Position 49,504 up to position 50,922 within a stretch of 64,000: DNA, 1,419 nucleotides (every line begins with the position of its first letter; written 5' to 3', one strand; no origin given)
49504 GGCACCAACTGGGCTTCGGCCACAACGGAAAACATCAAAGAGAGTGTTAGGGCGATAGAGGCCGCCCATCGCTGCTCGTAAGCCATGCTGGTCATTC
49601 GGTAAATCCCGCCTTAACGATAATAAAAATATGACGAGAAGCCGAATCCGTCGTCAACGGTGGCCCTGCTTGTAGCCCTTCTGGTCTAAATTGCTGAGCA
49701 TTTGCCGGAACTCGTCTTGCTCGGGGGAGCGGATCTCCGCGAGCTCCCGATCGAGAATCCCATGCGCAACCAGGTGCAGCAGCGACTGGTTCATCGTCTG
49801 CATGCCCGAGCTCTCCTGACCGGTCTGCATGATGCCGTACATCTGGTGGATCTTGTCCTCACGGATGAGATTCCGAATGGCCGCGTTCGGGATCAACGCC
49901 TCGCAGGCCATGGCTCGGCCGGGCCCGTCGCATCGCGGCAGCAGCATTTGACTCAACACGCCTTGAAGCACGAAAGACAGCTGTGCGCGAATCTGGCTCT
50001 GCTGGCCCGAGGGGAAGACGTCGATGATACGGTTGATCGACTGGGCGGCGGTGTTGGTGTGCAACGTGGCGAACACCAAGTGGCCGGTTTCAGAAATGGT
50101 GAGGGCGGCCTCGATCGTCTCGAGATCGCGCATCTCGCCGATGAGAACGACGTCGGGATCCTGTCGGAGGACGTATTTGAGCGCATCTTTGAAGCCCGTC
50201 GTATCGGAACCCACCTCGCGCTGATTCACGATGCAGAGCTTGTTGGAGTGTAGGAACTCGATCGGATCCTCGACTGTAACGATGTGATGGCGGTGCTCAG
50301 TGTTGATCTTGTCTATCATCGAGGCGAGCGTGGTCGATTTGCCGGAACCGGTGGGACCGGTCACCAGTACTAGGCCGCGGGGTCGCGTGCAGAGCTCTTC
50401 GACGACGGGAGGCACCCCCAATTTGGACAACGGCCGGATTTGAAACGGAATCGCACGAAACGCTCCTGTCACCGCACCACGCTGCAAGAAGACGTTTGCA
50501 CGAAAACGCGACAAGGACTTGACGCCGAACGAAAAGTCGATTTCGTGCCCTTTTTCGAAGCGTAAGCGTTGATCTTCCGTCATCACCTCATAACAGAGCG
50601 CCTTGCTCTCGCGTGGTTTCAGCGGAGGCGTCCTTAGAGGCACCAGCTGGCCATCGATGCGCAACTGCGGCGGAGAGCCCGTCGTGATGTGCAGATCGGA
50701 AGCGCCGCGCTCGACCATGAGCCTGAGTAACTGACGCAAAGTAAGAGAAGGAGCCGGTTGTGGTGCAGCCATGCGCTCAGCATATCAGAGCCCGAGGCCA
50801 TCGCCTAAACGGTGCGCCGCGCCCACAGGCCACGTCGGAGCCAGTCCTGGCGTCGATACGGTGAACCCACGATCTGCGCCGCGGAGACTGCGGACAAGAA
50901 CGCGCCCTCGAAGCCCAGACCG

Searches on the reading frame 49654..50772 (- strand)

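Call 6: search_protein_families(library=pfam, proteins=[window:49654-50772:-], max_evalue=0.01)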
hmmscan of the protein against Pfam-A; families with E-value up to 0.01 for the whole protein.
window:49654-50772:- (372 aa): 11 families
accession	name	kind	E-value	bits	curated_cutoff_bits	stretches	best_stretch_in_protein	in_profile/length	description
PF00437.27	T2SSE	-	3.2e-47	161.4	24.9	1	13-283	13-287/370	Type II/IV secretion system protein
PF13401.12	AAA_22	-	1.6e-05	25.7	27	1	131-217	4-96/130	AAA domain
PF13604.12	AAA_30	-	7.9e-05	22.9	27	1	123-158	9-44/191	AAA domain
PF25199.1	nSTAND_NTPase5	-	0.00014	22.2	34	1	129-176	38-85/145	Novel STAND NTPase 5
PF13555.12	AAA_29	-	0.00043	20.4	27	1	130-149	20-39/61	P-loop containing region of AAA domain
PF13191.12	AAA_16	-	0.00047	21.1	32.6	1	130-161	23-53/167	AAA ATPase domain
PF01580.24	FtsK_SpoIIIE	-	0.0032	17.4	24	1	131-160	39-67/221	FtsK/SpoIIIE family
PF01935.23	DUF87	-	0.0034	17.9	23.2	1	135-165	26-56/220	Helicase HerA, central domain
PF04851.21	ResIII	-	0.0044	17.4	22.5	1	134-187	25-65/164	Type III restriction enzyme, res subunit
PF13173.12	AAA_14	-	0.0067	16.9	27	0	134-178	4-48/129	AAA domain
PF12775.13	AAA_7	-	0.0093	15.9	25.8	0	129-162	30-63/181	P-loop containing dynein motor region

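Call 7: search_protein_families(library=ncbifam, proteins=[window:49654-50772:-], max_evalue=0.01)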
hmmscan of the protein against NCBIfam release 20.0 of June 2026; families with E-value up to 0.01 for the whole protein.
window:49654-50772:- (372 aa): 21 families
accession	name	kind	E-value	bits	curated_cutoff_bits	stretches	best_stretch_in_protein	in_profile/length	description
TIGR01420.1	pilT_fam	subfamily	5.4e-143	476.3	319.1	1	12-353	2-342/343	PilT/PilU family type 4a pilus ATPase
TIGR02533.1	type_II_gspE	equivalog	4.9e-44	150.8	630.25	1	124-252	235-359/486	type II secretion system ATPase GspE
TIGR02525.1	plasmid_TraJ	equivalog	1.1e-43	149.6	368.3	1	11-306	11-325/372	plasmid transfer ATPase TraJ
TIGR02538.1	type_IV_pilB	equivalog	2.9e-43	148.3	675.65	1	128-294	312-471/564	type IV-A pilus assembly ATPase PilB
NF007755.0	PRK10436.1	equivalog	8.9e-39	133.4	617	1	11-281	88-362/465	type II secretion system protein GspE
NF053534.1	T4PilAsmATPsTfpB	equivalog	1.5e-36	126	850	1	125-281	329-479/584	type IV pilus assembly ATPase TfpB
NF041000.1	ATPase_ComGA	equivalog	4.5e-36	124.2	300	1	124-278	120-265/267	competence type IV pilus ATPase ComGA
TIGR02524.1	dot_icm_DotB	equivalog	7.5e-35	120.8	463.3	1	14-314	8-320/358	Dot/Icm type IV secretion system ATPase DotB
TIGR02788.1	VirB11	equivalog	1.3e-15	57.3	249.95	1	130-257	142-270/308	P-type DNA transfer ATPase VirB11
NF058587.1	archaellum_moto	equivalog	1.8e-14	53.4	550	1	135-249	278-393/527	archaellum flagellar ATPase motor FlaI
TIGR02782.1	TrbB_P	equivalog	1.5e-13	50.8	304.55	1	134-253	138-256/303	P-type conjugative transfer ATPase TrbB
TIGR03819.1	heli_sec_ATPase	hypoth_equivalog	5.3e-13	48.9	373.15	1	130-249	176-297/340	TadA family conjugal transfer-associated ATPase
NF010469.0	PRK13894.1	subfamily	7.7e-11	41.9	508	1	134-250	151-265/320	conjugal transfer ATPase TrbB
NF010425.0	PRK13851.1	equivalog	1.6e-10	40.4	461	1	128-258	158-289/344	type IV secretion system protein VirB11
NF010407.0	PRK13833.1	subfamily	3.4e-10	39.9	499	1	134-255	146-265/323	conjugal transfer protein TrbB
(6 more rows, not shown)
